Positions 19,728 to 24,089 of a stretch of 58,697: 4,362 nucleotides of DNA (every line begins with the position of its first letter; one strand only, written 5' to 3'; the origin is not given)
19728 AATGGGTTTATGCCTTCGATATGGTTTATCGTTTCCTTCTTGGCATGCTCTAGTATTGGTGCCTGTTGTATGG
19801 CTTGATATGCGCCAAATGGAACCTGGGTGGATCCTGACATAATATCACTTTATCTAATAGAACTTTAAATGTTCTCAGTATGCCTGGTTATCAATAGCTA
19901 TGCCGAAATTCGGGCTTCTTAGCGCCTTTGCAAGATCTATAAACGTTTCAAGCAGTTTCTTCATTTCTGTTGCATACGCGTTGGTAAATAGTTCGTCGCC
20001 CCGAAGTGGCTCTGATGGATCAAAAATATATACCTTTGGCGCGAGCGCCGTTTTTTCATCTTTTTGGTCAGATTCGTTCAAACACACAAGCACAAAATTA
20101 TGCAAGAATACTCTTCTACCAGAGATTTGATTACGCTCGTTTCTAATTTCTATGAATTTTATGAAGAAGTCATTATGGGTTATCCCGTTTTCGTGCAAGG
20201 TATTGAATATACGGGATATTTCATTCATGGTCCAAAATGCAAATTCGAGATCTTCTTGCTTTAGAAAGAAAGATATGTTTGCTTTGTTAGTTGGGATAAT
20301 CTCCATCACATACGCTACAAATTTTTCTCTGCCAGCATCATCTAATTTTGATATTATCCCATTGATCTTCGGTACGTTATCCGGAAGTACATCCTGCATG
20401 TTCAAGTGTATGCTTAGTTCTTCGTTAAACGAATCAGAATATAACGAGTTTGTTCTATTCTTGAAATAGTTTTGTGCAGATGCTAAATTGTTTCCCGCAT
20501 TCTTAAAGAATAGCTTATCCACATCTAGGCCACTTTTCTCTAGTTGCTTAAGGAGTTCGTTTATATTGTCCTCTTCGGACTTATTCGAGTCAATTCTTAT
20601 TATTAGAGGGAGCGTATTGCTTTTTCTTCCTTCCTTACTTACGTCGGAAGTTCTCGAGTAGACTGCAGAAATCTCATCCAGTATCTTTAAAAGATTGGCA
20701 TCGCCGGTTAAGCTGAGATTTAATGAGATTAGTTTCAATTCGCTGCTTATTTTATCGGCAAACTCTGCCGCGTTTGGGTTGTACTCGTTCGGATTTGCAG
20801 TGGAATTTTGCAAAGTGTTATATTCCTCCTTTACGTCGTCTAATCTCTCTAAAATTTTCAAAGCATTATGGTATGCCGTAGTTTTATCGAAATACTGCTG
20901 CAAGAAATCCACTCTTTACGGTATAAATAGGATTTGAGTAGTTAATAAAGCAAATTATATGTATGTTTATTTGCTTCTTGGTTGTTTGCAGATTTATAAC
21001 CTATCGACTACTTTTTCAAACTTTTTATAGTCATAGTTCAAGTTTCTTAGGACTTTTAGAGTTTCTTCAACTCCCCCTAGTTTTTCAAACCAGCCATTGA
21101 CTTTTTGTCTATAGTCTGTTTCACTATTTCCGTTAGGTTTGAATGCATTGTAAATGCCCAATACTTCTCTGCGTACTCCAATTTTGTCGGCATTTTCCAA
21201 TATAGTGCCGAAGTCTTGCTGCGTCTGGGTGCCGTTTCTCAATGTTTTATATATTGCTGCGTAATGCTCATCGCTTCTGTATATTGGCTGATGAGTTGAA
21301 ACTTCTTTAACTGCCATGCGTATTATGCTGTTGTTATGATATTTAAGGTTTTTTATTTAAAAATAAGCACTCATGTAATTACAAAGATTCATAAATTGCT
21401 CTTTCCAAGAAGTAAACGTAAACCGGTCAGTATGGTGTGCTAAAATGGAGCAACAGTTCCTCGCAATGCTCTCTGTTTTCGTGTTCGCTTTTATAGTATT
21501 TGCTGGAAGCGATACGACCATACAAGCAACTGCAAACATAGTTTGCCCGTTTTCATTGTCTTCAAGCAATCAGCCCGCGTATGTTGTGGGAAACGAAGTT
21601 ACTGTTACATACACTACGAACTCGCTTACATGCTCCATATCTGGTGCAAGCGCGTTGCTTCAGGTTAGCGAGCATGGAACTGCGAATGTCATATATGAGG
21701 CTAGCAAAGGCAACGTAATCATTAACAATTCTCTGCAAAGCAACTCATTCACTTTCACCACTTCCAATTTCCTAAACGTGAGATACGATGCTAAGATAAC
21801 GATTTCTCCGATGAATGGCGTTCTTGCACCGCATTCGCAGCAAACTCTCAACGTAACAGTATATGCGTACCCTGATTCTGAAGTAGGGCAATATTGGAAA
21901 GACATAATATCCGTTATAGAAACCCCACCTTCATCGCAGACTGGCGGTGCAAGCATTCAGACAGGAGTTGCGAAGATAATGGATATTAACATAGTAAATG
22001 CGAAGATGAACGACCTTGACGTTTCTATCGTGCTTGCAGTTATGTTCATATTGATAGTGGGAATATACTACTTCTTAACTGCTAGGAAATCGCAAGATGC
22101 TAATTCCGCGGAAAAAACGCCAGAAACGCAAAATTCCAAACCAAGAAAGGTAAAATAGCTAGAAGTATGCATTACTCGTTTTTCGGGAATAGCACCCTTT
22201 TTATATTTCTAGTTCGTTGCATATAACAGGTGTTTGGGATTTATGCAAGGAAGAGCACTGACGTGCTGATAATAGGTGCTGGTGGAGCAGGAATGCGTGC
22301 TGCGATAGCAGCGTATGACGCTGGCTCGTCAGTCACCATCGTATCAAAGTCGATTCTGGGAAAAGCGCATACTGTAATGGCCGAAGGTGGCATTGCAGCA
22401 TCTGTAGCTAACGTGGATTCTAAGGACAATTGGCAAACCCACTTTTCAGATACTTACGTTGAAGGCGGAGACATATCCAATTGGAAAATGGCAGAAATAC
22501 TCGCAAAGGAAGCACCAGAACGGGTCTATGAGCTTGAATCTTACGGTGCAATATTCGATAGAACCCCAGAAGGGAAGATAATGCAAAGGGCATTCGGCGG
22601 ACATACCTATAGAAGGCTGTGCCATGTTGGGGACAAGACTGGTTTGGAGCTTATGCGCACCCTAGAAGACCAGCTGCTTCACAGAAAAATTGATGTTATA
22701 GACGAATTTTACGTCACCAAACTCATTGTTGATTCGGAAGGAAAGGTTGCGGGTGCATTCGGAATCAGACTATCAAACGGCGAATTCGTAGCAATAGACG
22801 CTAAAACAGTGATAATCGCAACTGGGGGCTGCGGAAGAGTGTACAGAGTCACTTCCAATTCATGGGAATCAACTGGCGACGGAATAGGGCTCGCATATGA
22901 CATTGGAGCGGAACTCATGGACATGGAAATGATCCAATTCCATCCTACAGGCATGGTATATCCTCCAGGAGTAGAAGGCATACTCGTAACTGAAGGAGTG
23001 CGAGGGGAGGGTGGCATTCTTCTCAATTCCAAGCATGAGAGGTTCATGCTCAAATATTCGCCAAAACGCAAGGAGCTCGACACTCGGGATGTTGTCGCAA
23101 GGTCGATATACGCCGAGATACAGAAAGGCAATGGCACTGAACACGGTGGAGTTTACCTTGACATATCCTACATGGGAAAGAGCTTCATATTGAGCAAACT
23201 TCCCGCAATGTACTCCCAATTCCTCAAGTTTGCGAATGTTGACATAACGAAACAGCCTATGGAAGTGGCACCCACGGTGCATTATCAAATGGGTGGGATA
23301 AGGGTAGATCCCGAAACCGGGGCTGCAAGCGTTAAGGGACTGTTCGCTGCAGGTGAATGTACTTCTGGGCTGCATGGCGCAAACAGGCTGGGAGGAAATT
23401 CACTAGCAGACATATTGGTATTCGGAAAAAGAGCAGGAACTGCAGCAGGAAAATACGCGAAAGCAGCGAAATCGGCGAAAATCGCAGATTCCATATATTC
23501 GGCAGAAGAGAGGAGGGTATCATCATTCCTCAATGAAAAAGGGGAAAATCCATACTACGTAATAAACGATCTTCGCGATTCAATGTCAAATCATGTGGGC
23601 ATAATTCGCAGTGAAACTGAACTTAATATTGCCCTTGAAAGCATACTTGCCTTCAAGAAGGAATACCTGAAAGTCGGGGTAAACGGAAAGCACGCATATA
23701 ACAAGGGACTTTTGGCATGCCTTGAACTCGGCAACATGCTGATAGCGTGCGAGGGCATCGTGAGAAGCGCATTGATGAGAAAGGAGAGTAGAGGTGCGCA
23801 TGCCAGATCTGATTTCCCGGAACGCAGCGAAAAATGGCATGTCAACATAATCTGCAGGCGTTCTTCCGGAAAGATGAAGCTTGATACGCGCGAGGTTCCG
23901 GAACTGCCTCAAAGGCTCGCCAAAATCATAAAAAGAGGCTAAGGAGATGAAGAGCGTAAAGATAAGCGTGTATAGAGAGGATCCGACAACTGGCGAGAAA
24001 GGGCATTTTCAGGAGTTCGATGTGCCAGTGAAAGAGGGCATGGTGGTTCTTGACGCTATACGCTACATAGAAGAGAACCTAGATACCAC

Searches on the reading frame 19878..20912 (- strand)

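Call 54: search_protein_families(library=pfam, proteins=[window:19878-20912:-], max_evalue=0.01)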
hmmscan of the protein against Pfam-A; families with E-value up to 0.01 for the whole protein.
window:19878-20912:- (345 aa): 1 family
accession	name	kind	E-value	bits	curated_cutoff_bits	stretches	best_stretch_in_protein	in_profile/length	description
PF16740.10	SKA2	-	0.0022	18.2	30.1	0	3-37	29-60/110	Spindle and kinetochore-associated protein 2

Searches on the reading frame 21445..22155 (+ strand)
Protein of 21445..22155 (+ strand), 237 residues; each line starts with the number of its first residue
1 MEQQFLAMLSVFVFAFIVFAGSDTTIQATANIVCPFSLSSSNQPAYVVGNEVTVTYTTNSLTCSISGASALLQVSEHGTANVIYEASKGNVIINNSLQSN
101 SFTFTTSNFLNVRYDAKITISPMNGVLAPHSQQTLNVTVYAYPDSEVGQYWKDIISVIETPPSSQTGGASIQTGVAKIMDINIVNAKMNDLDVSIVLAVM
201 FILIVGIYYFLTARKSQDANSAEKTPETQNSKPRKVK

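Call 54: search_protein_families(library=pfam, proteins=[window:21445-22155:+], max_evalue=0.01)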
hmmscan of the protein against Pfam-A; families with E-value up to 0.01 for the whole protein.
window:21445-22155:+ (237 aa): 1 family
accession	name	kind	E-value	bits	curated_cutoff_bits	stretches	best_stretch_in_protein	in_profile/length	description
PF24507.1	Ig_CFAP65_4th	-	0.00095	20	27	1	92-159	4-63/76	CFAP65, fourth Ig-like domain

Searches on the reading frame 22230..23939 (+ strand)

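Call 21: search_protein_families(library=pfam, proteins=[window:22230-23939:+], max_evalue=0.001)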
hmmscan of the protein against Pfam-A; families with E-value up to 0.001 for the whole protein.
window:22230-23939:+ (570 aa): 5 families
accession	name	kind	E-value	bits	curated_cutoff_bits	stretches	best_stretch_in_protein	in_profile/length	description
PF00890.30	FAD_binding_2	-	7.7e-98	328.8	20.4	1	11-392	1-414/414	FAD binding domain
PF02910.25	Succ_DH_flav_C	-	4.5e-25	88.5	20.8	1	446-556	2-116/130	Fumarate reductase flavoprotein C-term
PF03486.20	HI0933_like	-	6.4e-09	36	50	1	11-48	2-40/244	HI0933-like protein Rossmann domain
PF07992.20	Pyr_redox_2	-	1.6e-08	34.8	26.1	1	11-203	2-112/291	Pyridine nucleotide-disulphide oxidoreductase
PF01266.30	DAO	-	1.2e-05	25.4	27.9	1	11-112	1-85/353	FAD dependent oxidoreductase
